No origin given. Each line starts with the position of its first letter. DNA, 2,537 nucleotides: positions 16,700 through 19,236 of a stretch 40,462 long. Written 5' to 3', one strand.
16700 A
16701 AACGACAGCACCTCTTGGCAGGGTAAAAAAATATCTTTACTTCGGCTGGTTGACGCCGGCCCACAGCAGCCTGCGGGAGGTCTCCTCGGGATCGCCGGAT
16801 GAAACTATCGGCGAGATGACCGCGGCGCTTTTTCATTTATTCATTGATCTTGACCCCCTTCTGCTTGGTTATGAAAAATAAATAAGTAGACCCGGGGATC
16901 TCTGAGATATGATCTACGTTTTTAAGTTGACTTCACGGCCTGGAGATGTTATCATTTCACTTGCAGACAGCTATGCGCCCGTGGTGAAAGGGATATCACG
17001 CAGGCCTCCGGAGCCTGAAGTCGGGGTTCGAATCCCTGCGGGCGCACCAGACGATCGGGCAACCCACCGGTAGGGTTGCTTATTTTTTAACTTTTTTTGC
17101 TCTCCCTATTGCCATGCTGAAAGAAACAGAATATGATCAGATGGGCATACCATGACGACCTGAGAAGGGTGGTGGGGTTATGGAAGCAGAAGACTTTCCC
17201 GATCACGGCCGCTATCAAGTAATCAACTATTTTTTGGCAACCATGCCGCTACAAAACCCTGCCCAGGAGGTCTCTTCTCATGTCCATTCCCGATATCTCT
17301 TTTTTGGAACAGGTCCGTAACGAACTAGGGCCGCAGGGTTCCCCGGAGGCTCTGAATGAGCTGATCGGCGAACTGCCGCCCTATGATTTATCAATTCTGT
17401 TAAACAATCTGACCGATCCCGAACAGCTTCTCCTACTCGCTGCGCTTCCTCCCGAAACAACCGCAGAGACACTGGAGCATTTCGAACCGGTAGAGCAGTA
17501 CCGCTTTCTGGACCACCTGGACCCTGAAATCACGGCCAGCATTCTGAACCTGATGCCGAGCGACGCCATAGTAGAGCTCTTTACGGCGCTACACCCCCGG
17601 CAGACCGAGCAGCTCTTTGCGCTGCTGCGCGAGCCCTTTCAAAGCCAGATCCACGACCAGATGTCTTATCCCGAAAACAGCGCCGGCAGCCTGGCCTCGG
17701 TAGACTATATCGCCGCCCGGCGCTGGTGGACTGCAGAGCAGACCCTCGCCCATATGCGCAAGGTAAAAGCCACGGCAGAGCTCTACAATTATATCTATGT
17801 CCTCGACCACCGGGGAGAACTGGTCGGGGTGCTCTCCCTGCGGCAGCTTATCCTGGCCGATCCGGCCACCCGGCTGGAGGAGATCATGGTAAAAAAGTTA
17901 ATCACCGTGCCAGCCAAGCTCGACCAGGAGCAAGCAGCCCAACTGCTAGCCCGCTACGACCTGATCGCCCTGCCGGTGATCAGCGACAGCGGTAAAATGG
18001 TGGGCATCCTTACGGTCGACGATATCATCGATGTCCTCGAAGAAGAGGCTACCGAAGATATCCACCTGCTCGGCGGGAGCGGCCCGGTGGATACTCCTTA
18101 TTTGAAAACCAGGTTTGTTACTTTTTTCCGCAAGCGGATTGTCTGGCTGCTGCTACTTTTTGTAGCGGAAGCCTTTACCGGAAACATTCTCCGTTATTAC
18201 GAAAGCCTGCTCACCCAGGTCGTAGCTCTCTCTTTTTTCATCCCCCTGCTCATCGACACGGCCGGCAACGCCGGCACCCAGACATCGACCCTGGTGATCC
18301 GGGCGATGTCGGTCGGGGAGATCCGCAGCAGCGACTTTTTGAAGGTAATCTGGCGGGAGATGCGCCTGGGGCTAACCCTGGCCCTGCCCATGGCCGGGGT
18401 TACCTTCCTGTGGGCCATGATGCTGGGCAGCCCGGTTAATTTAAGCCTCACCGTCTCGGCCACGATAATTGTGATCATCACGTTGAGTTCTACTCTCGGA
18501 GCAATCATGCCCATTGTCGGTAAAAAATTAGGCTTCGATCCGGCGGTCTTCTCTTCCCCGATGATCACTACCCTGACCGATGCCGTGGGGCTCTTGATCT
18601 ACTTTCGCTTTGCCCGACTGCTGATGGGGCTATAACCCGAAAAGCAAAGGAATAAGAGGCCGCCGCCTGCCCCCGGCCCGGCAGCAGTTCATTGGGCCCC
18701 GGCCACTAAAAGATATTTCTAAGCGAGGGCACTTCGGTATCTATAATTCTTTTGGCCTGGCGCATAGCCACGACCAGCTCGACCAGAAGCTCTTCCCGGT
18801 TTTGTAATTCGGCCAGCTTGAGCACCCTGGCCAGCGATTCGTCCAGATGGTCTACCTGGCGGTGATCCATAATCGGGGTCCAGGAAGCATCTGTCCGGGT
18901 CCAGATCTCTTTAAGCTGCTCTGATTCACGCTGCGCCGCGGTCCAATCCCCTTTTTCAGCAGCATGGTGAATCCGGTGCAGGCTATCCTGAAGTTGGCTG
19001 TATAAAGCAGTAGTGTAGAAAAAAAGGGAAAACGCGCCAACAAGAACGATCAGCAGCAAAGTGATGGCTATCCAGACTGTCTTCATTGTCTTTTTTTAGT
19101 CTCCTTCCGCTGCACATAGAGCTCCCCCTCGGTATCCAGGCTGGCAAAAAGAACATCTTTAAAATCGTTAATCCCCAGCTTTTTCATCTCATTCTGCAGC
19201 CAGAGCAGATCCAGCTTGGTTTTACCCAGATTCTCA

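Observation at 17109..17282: Structured, non-M-box leader upstream of mgtE: candidate Mg2+ riboswitch or attenuator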

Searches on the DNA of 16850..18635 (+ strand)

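Call 4: search_rna_families(source=window, start=16850, end=17400, threshold=evalue, max_evalue=10, show_alignments=3)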
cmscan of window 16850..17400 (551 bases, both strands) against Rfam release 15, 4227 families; matches with E-value up to 10: 6.
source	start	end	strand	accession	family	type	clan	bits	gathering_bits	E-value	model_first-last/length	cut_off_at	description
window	16975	17046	+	RF00005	tRNA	Gene; tRNA;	CL00001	62.3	29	3.5e-13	1-71/71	no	tRNA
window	16975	17045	+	RF01684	mascRNA-menRNA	Gene;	-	27.5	42.5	0.0019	1-56/56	no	MALAT1-associated small cytoplasmic RNA/MEN beta RNA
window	16972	17087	+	RF02435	SpF41_sRNA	Gene; sRNA;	-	19.2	52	2.1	1-105/105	no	Streptococcus sRNA SpF41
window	17323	17386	+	RF03222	mir-4900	Gene; miRNA;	-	14.5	60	6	1-75/75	no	mir-4900 microRNA precursor family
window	17024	17036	-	RF04351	Plastid-psbl-rps4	Cis-reg;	-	13.5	68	7.5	11-23/53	no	Plastid-psbl-rps4 3UTR RNA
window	17158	17203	-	RF00192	BLV_package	Cis-reg;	-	12.7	70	4.4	1-55/55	no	Bovine leukaemia virus RNA packaging signal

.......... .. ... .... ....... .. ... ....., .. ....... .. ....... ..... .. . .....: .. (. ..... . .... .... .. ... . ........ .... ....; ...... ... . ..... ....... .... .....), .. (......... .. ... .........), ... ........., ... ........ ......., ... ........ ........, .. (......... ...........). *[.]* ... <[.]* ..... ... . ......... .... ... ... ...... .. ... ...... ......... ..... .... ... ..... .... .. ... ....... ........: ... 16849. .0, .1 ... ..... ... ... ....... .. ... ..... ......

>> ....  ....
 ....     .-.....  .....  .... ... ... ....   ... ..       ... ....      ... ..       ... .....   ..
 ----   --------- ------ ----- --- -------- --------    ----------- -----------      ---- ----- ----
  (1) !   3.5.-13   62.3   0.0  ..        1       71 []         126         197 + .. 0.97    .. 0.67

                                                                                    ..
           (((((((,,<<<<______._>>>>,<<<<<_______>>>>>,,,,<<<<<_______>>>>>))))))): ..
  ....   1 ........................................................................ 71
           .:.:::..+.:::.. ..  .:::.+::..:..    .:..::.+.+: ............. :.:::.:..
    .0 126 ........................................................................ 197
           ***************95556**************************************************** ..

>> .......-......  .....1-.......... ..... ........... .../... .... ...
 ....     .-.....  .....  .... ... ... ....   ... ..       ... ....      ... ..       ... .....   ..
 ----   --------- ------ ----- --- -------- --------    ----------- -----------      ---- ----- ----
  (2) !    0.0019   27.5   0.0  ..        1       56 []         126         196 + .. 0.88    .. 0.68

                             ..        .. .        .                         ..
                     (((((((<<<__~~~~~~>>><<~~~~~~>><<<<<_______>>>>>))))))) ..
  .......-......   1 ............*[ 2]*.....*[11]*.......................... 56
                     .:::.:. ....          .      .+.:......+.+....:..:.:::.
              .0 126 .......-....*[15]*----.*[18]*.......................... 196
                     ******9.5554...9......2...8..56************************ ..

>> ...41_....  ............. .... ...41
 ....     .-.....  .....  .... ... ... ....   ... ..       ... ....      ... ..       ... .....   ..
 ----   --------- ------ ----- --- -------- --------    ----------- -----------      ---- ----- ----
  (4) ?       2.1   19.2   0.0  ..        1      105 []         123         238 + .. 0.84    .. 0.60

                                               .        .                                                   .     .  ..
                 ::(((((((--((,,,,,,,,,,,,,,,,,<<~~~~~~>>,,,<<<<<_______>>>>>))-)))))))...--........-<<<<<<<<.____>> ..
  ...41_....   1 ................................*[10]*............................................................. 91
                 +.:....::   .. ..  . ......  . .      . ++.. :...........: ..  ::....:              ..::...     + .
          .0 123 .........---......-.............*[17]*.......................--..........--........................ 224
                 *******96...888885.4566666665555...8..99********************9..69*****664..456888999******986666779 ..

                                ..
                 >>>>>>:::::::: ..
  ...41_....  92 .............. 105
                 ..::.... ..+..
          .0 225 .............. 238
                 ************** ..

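Call 66: search_rna_families(sources=[L118, L122, L040, L133, L045, L124, L061, L141, L138, L131, L091, L070, L174, L103, L065, L069, L185, L095, L161, L085], threshold=gathering)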
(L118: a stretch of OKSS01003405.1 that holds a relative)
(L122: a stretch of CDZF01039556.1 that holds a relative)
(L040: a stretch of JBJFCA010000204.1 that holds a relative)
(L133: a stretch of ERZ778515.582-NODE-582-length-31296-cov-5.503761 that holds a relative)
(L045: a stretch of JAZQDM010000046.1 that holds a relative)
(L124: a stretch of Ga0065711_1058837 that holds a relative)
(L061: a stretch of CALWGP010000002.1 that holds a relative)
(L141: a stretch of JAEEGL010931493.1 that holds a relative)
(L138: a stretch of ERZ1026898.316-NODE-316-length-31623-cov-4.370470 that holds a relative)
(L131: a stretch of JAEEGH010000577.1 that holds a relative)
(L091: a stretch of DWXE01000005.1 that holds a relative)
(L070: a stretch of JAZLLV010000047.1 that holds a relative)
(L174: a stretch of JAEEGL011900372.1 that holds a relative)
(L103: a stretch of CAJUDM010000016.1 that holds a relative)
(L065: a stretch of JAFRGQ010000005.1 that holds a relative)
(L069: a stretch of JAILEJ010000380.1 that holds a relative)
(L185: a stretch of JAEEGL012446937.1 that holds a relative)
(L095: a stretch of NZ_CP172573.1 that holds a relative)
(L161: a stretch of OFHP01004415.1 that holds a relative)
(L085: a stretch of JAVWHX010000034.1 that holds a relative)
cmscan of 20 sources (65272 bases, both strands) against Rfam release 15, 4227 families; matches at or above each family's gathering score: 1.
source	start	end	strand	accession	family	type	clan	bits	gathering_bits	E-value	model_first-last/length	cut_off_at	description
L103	3003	3163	-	RF01699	Clostridiales-1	Gene; sRNA;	-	110.6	48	3.1e-24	1-166/166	no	Clostridiales-1 RNA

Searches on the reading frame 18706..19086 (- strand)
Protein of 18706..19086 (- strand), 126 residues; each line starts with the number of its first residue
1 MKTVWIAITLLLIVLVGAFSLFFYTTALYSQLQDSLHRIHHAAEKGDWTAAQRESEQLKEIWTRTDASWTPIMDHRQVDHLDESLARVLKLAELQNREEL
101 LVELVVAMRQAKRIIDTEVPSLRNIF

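Call 7: search_protein_families(library=pfam, proteins=[window:18706-19086:-])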
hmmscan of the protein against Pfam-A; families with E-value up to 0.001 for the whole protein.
window:18706-19086:- (126 aa): 1 family
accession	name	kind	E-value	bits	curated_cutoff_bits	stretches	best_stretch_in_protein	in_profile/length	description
PF14276.11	DUF4363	-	1.6e-22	79.9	27.5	1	23-125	5-107/107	Domain of unknown function (DUF4363)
